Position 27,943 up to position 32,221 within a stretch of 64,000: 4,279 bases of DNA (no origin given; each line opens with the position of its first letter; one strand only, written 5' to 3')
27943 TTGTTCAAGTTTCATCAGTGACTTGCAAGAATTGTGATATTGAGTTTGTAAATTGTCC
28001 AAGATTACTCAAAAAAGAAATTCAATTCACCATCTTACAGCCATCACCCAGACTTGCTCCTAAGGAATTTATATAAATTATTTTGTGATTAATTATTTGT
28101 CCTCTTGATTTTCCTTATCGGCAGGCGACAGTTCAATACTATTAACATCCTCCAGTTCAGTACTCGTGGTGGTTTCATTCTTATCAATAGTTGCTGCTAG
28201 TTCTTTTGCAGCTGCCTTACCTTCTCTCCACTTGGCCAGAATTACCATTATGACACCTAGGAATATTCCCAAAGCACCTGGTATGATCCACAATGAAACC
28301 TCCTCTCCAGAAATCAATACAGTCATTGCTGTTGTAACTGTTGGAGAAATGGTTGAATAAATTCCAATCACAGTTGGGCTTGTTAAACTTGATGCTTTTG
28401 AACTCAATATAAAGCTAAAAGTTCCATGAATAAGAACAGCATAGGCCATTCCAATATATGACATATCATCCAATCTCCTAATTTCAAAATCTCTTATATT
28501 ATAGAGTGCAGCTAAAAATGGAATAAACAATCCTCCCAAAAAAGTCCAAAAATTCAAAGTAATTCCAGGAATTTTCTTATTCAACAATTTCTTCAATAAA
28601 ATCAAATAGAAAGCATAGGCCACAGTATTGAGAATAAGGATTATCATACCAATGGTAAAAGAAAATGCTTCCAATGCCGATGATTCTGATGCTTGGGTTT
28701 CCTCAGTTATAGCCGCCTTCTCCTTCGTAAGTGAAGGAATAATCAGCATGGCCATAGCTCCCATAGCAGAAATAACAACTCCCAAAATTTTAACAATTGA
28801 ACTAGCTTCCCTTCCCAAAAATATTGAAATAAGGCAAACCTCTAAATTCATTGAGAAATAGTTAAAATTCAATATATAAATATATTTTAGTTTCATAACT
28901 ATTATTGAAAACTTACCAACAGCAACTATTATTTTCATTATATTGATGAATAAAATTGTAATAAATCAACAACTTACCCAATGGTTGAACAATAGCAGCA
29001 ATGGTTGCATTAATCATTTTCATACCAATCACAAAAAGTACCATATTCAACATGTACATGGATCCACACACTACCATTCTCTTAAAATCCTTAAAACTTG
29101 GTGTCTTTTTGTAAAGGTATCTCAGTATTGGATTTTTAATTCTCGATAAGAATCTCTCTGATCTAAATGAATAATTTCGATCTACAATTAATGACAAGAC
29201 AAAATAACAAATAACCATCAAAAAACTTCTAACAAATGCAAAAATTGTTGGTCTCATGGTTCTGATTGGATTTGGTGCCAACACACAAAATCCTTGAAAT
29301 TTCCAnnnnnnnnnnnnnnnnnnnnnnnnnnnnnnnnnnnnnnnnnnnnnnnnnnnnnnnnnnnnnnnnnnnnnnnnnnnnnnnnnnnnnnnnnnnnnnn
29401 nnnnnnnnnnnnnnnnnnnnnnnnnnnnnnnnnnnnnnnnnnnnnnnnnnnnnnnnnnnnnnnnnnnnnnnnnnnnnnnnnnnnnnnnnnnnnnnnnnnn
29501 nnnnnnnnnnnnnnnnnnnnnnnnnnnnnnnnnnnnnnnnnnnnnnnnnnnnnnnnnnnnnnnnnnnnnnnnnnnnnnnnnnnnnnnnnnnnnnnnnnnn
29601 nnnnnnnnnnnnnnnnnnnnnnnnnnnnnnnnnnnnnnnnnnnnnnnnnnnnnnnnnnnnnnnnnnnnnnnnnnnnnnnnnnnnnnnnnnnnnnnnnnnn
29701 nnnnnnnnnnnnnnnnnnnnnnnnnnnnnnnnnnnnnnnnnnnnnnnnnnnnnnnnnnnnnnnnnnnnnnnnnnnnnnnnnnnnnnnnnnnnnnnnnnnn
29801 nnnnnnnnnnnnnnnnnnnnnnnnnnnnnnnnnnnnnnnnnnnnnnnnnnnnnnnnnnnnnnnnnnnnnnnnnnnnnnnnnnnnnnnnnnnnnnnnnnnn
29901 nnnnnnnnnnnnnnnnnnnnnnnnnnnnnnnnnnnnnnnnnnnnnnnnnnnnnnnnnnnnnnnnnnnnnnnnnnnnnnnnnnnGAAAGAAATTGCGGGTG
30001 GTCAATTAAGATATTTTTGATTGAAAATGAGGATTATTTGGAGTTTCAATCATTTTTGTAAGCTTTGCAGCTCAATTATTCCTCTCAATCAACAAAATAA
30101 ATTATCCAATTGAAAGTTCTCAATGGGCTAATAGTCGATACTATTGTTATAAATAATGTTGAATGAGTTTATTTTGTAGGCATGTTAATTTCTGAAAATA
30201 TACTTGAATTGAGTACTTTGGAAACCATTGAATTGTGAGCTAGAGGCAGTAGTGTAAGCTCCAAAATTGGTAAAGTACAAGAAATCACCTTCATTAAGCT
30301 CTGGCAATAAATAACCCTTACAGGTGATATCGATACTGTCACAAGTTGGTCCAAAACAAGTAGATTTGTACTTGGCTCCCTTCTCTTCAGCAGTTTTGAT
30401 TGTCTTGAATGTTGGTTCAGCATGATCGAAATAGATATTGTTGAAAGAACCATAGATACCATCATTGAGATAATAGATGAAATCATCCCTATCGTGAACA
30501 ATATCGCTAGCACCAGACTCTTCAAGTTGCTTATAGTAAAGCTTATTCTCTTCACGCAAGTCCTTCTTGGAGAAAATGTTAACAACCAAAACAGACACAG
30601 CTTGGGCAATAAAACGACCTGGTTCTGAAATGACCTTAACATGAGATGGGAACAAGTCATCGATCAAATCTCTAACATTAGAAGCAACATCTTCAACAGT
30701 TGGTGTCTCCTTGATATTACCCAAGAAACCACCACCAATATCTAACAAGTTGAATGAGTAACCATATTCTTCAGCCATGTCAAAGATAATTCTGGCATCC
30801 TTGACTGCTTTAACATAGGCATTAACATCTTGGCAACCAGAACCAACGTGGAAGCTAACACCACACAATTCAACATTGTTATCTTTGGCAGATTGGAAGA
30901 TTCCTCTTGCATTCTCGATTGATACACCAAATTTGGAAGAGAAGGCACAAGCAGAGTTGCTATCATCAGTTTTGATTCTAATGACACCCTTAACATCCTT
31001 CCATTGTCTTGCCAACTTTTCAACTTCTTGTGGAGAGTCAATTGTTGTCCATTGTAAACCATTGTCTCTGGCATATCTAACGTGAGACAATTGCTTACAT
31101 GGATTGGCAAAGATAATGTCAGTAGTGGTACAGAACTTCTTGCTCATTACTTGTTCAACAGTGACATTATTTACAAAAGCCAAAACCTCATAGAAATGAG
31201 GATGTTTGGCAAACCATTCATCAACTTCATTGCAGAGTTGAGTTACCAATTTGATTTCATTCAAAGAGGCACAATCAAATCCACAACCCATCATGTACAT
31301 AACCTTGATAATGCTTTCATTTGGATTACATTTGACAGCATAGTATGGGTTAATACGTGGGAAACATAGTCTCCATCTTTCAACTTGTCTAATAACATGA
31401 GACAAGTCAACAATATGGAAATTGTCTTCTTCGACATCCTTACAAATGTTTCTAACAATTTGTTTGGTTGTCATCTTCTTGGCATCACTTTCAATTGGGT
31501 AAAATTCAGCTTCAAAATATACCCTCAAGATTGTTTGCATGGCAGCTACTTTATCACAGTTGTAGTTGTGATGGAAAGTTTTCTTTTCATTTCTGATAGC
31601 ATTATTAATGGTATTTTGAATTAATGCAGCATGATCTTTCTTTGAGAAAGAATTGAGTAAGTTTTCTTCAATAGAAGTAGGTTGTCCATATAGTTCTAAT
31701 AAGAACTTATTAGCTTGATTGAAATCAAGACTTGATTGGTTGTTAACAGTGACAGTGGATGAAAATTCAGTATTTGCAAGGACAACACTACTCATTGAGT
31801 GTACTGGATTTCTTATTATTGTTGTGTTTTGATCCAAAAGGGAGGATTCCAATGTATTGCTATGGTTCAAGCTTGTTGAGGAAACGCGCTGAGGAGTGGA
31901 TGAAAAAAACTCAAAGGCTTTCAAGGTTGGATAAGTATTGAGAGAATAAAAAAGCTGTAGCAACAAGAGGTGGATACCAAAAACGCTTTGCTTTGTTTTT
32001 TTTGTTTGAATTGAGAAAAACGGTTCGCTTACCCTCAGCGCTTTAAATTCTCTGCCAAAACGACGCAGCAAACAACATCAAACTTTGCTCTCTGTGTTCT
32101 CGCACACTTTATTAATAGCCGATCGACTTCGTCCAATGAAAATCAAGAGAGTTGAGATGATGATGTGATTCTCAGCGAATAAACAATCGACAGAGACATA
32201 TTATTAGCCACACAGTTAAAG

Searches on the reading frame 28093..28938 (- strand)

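Call 22: search_protein_families(library=pfam, proteins=[window:28093-28938:-], max_evalue=0.00001)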
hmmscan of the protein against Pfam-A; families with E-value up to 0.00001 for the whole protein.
window:28093-28938:- (281 aa): 1 family
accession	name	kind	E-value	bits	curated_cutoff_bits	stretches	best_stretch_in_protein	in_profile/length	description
PF00892.27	EamA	-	1.8e-14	54.6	28.2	1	96-233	2-134/135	EamA-like transporter family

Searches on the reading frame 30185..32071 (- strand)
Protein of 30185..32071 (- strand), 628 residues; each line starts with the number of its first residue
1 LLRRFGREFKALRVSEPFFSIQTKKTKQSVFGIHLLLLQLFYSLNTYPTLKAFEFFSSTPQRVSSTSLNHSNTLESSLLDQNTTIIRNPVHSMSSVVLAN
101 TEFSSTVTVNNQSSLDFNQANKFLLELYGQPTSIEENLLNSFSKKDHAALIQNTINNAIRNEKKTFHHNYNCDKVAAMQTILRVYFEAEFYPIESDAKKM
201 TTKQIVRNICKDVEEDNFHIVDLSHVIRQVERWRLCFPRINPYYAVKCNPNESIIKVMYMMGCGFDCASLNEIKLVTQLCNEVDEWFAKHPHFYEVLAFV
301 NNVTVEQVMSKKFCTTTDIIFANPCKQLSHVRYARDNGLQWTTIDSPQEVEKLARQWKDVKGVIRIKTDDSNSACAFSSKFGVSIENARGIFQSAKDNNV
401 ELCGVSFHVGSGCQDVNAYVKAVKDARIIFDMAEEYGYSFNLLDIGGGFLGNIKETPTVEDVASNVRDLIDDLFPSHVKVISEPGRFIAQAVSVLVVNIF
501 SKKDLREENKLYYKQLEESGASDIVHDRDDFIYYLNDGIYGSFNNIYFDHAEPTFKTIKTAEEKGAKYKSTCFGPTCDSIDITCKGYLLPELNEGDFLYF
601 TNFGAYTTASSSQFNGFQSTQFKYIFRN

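Call 22: search_protein_families(library=pfam, proteins=[window:30185-32071:-], max_evalue=0.00001)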
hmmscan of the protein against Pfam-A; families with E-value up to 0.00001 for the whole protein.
window:30185-32071:- (628 aa): 2 families
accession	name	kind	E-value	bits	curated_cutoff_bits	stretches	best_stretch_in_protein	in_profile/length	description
PF02784.22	Orn_Arg_deC_N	-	1.4e-70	237.9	23.4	2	305-489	51-246/247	Pyridoxal-dependent decarboxylase, pyridoxal binding domain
PF00278.28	Orn_DAP_Arg_deC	-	1.1e-17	64.5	23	1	491-604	6-95/95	Pyridoxal-dependent decarboxylase, C-terminal sheet domain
